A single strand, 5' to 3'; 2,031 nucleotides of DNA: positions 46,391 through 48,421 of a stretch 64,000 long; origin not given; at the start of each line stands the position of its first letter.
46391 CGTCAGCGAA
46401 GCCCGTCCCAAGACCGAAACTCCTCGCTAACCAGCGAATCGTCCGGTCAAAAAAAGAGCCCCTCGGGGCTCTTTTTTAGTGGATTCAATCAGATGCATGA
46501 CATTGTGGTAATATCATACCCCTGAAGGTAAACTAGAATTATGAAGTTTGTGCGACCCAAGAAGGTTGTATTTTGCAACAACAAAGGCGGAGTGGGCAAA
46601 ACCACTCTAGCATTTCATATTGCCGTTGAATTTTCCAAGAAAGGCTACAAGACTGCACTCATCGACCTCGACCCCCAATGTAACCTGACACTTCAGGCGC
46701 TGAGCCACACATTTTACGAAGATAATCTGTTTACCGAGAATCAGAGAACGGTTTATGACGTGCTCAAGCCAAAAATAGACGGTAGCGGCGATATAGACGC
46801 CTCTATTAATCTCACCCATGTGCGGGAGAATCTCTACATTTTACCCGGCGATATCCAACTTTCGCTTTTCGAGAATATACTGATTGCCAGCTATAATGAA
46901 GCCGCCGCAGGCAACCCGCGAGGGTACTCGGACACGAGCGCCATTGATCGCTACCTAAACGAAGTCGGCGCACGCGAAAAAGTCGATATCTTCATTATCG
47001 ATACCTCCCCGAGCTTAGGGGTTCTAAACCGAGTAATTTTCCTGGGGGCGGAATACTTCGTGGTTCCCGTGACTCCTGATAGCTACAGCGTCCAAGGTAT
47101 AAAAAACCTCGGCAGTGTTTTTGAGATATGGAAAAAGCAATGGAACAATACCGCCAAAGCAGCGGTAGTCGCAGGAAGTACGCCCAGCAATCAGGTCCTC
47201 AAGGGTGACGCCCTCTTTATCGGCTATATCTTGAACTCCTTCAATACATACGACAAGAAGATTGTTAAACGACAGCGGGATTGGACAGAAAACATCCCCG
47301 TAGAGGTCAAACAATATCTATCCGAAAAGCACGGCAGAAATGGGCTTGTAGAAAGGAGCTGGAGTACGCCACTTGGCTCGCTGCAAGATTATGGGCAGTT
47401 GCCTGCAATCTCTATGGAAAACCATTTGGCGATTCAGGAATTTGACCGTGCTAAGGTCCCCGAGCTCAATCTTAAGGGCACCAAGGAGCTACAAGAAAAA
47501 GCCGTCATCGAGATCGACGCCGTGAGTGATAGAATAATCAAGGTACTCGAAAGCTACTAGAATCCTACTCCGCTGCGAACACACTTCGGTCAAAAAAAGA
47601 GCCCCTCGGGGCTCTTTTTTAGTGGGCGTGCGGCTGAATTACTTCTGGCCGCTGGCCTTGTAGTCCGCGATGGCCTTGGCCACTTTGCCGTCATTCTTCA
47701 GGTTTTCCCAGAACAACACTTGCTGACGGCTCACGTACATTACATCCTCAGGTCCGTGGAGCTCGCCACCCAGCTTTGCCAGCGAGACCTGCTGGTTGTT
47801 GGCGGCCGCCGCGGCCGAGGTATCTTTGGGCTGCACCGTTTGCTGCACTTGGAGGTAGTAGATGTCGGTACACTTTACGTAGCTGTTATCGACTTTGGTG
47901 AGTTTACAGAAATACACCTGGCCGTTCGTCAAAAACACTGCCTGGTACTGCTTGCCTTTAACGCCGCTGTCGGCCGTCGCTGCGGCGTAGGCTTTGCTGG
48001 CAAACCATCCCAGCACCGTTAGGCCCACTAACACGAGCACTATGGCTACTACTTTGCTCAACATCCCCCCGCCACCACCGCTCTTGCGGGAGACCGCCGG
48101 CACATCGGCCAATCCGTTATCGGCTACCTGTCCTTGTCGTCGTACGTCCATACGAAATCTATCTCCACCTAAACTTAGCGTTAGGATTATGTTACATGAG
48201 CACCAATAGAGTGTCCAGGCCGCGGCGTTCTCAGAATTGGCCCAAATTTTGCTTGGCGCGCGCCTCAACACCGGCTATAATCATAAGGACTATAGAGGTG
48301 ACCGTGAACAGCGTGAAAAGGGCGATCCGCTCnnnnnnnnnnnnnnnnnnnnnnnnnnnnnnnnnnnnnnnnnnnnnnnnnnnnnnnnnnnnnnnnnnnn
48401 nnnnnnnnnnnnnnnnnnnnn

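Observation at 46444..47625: Low-GC orphan ParA-like ATPase flanked by two identical 39-bp terminator copies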

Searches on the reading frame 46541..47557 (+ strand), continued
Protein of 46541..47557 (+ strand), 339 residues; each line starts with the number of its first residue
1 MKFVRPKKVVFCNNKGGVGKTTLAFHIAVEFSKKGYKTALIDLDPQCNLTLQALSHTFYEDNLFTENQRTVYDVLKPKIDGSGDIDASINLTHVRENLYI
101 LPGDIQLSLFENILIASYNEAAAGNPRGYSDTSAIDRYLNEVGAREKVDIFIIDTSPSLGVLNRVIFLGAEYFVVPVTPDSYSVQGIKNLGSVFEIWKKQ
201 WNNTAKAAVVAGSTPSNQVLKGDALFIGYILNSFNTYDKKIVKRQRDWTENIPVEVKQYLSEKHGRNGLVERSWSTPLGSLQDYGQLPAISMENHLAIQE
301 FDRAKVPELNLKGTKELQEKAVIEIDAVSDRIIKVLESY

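Call 65: predict_structure(alignment_id=A1)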
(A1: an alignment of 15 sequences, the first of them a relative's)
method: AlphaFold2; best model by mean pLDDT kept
length: 339 residues; sequences in the alignment: 15
mean_pLDDT: 78.7   pTM: 0.84
mean pLDDT of the five models: 78.7, 74.8, 72.5, 71.0, 65.9
residues with pLDDT >= 90: 104; 70-90: 138; 50-70: 73; < 50: 24
segments of 3 or more residues with pLDDT < 50: 16-19, 179-181, 235-243, 262-269
pLDDT, mean of each block of 10 residues (from residue 1): 90 59 88 97 81 82 70 93 93 95 87 87 84 93 95 78 82 71 60 68 68 76 73 50 53 63 48 67 78 88 88 89 93 89
secondary structure, 60 per line:
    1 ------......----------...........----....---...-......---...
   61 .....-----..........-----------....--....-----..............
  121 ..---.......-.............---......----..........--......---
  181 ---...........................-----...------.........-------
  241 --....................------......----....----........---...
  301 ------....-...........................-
elements in order: E7-12 H23-33 E38-41 H49-54 H58-65 H71-80 E92-95 E98-101 H107-122 H126-132 H134-146 E150-155 H160-169 E172-177 H184-210 E225-233 H243-262 H269-274 E279-282 H287-294 H307-310 H312-338

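Call 67: fold_search(model_id=the predicted structure, library=pdb)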
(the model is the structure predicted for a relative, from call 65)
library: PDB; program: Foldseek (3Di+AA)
matches with E <= 10: 1117; with E <= 0.001: 220
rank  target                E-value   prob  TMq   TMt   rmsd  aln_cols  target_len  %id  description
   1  3pg5_D                3.5e-15  1.00  0.62  0.68   7.4       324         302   23  Crystal structure of protein DIP2308 from Corynebacterium diphtheriae, Northeast Structural Genomics Consortium Target (released 2010-12-22)
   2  3pg5_A                9.0e-14  1.00  0.67  0.75   4.6       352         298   22  Crystal structure of protein DIP2308 from Corynebacterium diphtheriae, Northeast Structural Genomics Consortium Target (released 2010-12-22)
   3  3pg5_C                9.4e-14  1.00  0.65  0.70   7.4       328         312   25  Crystal structure of protein DIP2308 from Corynebacterium diphtheriae, Northeast Structural Genomics Consortium Target (released 2010-12-22)
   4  3pg5_B                9.8e-13  1.00  0.69  0.77   4.1       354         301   22  Crystal structure of protein DIP2308 from Corynebacterium diphtheriae, Northeast Structural Genomics Consortium Target (released 2010-12-22)
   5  8ray_B                1.0e-09  1.00  0.55  0.72   5.9       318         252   18  ParA in complex with ATP (released 2025-03-26)
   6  1wcv                  2.1e-09  1.00  0.56  0.75   4.9       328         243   18  Structure of the bacterial chromosome segregation protein Soj (released 2005-01-12)
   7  2bek_A                2.3e-09  1.00  0.54  0.71   6.2       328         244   18  Structure of the bacterial chromosome segregation protein Soj (released 2005-01-12)
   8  6non_B                2.6e-09  1.00  0.54  0.70   6.6       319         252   16  Structure of Cyanthece apo McdA (released 2019-04-24)
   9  2oze                  2.6e-09  1.00  0.55  0.65   6.1       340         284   17  The Crystal structure of Delta protein of pSM19035 from Streptoccocus pyogenes (released 2008-03-11)
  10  2bek_B                3.2e-09  1.00  0.55  0.73   6.0       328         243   18  Structure of the bacterial chromosome segregation protein Soj (released 2005-01-12)
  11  8jmj_A                3.6e-09  1.00  0.62  0.77   5.4       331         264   18  Structure of Helicobacter pylori Soj-DNA-Spo0J complex (released 2024-05-29)
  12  9a6n_A                3.9e-09  1.00  0.57  0.73   5.7       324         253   22  Integrative model of SOJ-NRDR by crosslinking MS and deep learning (released 2024-09-18)
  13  2bej                  6.0e-09  1.00  0.55  0.73   5.0       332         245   17  Structure of the bacterial chromosome segregation protein Soj (released 2005-01-12)
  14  8jml_B                6.4e-09  1.00  0.61  0.77   5.3       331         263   18  Structure of Helicobacter pylori Soj protein mutant, D41A (released 2024-05-29)
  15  8ray_A                7.5e-09  1.00  0.54  0.69   8.8       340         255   18  ParA in complex with ATP (released 2025-03-26)
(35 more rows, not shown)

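Call 79: find_encoding_contigs(protein=P0028, flank=3000, max_places=10)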
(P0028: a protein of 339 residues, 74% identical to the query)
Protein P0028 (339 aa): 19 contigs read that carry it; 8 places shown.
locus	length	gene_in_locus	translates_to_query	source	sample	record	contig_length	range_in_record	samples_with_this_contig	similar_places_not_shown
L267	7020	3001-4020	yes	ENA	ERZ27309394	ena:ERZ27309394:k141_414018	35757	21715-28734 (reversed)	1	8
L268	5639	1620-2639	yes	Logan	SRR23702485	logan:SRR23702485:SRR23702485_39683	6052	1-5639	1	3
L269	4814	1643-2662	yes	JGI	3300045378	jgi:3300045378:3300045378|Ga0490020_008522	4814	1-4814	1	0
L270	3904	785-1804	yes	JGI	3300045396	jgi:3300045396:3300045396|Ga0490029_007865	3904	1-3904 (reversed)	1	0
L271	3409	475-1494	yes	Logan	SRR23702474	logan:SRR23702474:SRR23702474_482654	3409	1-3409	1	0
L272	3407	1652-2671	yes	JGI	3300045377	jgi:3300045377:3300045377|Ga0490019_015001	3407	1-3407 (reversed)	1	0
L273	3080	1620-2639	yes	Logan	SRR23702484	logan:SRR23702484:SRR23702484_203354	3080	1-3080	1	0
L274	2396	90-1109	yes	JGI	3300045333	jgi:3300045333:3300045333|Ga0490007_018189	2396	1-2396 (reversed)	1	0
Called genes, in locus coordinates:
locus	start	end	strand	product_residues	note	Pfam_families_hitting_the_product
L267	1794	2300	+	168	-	PF02861:Clp_N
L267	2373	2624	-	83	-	PF01541:GIY-YIG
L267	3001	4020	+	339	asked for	PF01656:CbiA, PF02374:ArsA_ATPase, PF09140:MipZ, PF10609:ParA (weak), PF13614:AAA_31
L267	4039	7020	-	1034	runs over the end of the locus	PF02384:N6_Mtase, PF20473:MmeI_Mtase (weak), PF07669:Eco57I (weak), PF18135:Type_ISP_C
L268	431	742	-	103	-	-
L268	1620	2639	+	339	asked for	PF01656:CbiA, PF02374:ArsA_ATPase, PF09140:MipZ, PF10609:ParA (weak), PF13614:AAA_31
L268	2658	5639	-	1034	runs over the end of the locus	PF02384:N6_Mtase, PF20473:MmeI_Mtase (weak), PF07669:Eco57I (weak), PF18135:Type_ISP_C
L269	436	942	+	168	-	PF02861:Clp_N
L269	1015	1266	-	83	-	PF01541:GIY-YIG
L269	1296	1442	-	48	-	-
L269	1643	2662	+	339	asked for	PF01656:CbiA, PF02374:ArsA_ATPase, PF09140:MipZ, PF10609:ParA (weak), PF13614:AAA_31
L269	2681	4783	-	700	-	PF02384:N6_Mtase (weak), PF20473:MmeI_Mtase (weak), PF07669:Eco57I (weak), PF18135:Type_ISP_C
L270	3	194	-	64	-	?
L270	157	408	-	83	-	PF01541:GIY-YIG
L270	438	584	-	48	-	-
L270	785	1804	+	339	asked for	PF01656:CbiA, PF02374:ArsA_ATPase, PF09140:MipZ, PF10609:ParA (weak), PF13614:AAA_31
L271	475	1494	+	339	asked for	PF01656:CbiA, PF02374:ArsA_ATPase, PF09140:MipZ, PF10609:ParA (weak), PF13614:AAA_31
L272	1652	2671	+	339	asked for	PF01656:CbiA, PF02374:ArsA_ATPase, PF09140:MipZ, PF10609:ParA (weak), PF13614:AAA_31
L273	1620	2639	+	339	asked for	PF01656:CbiA, PF02374:ArsA_ATPase, PF09140:MipZ, PF10609:ParA (weak), PF13614:AAA_31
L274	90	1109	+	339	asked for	PF01656:CbiA, PF02374:ArsA_ATPase, PF09140:MipZ, PF10609:ParA (weak), PF13614:AAA_31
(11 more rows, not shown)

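Call 93: search_protein_representatives(alignment_id=A1)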
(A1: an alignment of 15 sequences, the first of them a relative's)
Query: 15 sequences, 339 profile positions. Proteins with E-value up to 0.001 (for the whole library): 36425; up to 1e-10: 4648; up to 1e-30: 222. The best 150 are listed.
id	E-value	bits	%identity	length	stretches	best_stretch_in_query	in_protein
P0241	8.2e-137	472.2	-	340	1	1-339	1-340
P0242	1.0e-122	425.9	-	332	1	4-338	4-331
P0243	4.8e-102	357.9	-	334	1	1-337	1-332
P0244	2.0e-99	349.3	-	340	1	1-339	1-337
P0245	5.6e-98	344.6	-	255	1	95-339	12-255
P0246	1.4e-96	339.9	-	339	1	2-339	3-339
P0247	7.0e-94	331.1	-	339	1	1-336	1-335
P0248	1.1e-93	330.4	-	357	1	2-337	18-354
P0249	3.2e-91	322.3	-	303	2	83-236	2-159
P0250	6.1e-86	305.0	-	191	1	1-188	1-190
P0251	9.2e-76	271.5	-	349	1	6-334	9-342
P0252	7.8e-75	268.4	-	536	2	8-244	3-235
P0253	4.9e-73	262.5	-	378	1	2-333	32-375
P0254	8.1e-70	252.0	-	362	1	6-322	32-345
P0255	2.9e-69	250.1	-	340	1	6-338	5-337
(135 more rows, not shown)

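Call 104: list_cluster_members(proteins=[P0001, P0121])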
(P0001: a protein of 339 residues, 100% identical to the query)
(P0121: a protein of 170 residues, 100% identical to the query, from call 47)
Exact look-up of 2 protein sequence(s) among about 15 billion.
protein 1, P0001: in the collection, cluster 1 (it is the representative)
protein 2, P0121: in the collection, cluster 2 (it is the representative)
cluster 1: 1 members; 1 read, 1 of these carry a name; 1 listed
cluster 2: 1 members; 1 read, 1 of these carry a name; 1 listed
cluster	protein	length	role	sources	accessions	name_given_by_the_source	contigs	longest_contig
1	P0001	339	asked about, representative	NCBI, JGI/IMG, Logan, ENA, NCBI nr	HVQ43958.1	MAG TPA: AAA family ATPase [Candidatus Saccharimonadia bacterium] | AAA family ATPase [Candidatus Saccharimonadia bacterium]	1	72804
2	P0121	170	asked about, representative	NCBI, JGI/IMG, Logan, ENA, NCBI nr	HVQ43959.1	MAG TPA: hypothetical protein VMT30_03255 [Candidatus Saccharimonadia bacterium] | hypothetical protein [Candidatus Saccharimonadia bacterium]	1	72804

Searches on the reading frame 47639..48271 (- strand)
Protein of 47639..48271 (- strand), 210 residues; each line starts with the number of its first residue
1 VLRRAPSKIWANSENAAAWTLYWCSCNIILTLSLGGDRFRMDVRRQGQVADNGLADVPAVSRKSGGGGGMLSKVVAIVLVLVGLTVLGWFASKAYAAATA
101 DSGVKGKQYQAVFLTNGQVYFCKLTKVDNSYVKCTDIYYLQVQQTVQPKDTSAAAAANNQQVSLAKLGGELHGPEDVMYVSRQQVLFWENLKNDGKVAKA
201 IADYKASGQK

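Call 5: search_protein_families(library=pfam, proteins=[window:47639-48271:-], max_evalue=0.01)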
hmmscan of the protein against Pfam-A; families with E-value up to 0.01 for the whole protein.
window:47639-48271:- (210 aa): 0 families

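Call 8: search_protein_families(library=padloc, proteins=[window:47639-48271:-], max_evalue=0.01)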
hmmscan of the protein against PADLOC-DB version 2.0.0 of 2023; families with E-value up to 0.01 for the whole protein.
window:47639-48271:- (210 aa): 0 families

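Call 47: find_homologous_proteins(query=window:47642-48151:-)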
Query seq(170 aa) (170 aa): 3698 proteins with E <= 0.001 among 4125 candidates; the best 120 are listed.
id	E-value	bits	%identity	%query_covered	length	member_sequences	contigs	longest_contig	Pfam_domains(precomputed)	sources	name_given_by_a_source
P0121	1.4e-104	365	100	100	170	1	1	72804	-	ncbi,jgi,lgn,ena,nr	ncbi:MAG TPA: hypothetical protein VMT30_03255 [Candidatus Saccharimonadia bacterium]|nr:hypothetica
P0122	1.4e-82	294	81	99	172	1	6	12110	-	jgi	jgi:hypothetical protein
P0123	3.1e-82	292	81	99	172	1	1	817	-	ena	-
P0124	2.7e-80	286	78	99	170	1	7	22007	-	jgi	jgi:hypothetical protein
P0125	1.5e-79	284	78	100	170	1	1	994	-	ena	-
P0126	2.1e-78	280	75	100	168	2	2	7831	-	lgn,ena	-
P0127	5.4e-77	275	78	100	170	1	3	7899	-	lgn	-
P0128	3.6e-76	273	72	99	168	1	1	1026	-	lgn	-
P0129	3.4e-75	270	74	99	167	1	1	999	-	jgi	jgi:hypothetical protein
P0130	4.2e-75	269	77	100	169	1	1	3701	-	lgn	-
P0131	7.1e-75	269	74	99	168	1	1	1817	-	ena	-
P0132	1.3e-74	268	76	99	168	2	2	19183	-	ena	-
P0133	1.5e-74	267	75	100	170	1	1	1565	-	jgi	-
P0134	1.8e-74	267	74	99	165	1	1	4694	-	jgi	jgi:hypothetical protein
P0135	1.8e-74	267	76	100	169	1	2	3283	-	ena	-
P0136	2.4e-74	267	78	98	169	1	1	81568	-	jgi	jgi:hypothetical protein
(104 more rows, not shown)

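Call 48: find_encoding_contigs(protein=P0122, flank=3500, max_places=3)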
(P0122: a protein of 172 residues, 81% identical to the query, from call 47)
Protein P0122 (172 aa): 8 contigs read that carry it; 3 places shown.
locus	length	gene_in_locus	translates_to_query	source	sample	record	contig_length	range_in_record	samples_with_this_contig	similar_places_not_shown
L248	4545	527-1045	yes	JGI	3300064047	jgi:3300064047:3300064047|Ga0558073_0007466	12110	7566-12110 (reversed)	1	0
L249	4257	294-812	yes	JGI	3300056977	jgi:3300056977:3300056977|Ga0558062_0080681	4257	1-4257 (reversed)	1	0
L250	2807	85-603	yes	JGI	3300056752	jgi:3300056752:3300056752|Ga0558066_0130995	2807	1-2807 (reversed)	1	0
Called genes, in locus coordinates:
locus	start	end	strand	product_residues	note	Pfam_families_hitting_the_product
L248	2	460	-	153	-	?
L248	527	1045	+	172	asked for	-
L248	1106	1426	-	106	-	PF28442:DUF8400 (weak), PF00076:RRM_1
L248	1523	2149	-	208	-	-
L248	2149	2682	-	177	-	-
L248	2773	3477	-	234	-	PF00005:ABC_tran, PF02463:SMC_N (faint), PF13304:AAA_21 (faint)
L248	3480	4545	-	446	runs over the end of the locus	PF02687:FtsX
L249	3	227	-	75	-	?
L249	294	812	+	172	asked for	-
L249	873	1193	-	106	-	PF28442:DUF8400 (weak), PF00076:RRM_1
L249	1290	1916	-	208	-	-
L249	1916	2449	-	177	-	-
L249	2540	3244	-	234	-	PF00005:ABC_tran, PF02463:SMC_N (faint), PF13304:AAA_21 (faint)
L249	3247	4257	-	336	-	?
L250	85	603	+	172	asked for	-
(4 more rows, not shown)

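Call 49: find_encoding_contigs(protein=P0124, flank=3500, max_places=3)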
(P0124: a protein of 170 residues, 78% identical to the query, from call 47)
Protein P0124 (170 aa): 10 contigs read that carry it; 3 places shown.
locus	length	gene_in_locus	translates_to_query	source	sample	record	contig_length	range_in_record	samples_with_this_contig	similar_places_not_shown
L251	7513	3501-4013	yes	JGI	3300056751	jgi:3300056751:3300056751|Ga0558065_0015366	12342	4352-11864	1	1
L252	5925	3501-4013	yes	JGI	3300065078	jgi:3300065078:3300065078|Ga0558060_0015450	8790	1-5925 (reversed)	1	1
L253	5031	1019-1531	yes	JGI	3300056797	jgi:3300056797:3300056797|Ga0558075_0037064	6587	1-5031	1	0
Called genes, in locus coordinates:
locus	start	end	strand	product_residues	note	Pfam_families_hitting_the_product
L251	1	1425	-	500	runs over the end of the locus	PF00006:ATP-synt_ab, PF00306:ATP-synt_ab_C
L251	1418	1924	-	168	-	-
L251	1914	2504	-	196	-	-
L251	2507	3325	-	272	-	-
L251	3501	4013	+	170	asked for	-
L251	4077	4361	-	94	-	PF00076:RRM_1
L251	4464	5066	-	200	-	-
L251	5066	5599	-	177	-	-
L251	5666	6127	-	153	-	PF18914:DUF5666 (weak)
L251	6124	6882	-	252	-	PF02463:SMC_N (faint), PF00005:ABC_tran, PF13304:AAA_21 (faint)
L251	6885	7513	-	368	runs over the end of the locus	?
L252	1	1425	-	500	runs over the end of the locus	PF00006:ATP-synt_ab, PF00306:ATP-synt_ab_C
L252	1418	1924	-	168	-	-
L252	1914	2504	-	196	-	-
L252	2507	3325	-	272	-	-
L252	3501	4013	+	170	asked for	-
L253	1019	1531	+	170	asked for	-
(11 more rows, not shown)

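Call 50: find_encoding_contigs(protein=P0136, flank=3500, max_places=2)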
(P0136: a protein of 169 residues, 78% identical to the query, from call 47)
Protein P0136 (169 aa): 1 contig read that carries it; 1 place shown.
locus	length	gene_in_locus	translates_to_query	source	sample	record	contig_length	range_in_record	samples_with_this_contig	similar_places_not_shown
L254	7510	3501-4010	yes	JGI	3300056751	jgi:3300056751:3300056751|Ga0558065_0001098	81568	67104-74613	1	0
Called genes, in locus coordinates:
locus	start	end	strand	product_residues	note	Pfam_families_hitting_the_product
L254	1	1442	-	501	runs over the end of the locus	PF00006:ATP-synt_ab, PF00306:ATP-synt_ab_C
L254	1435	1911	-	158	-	PF00213:OSCP (weak)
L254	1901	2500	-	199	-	-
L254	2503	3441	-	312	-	-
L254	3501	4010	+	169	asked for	-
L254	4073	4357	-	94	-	PF28442:DUF8400 (weak), PF00076:RRM_1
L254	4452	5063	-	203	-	-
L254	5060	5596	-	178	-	-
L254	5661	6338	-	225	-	PF00005:ABC_tran, PF02463:SMC_N (faint), PF13304:AAA_21 (faint)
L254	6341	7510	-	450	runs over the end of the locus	PF02687:FtsX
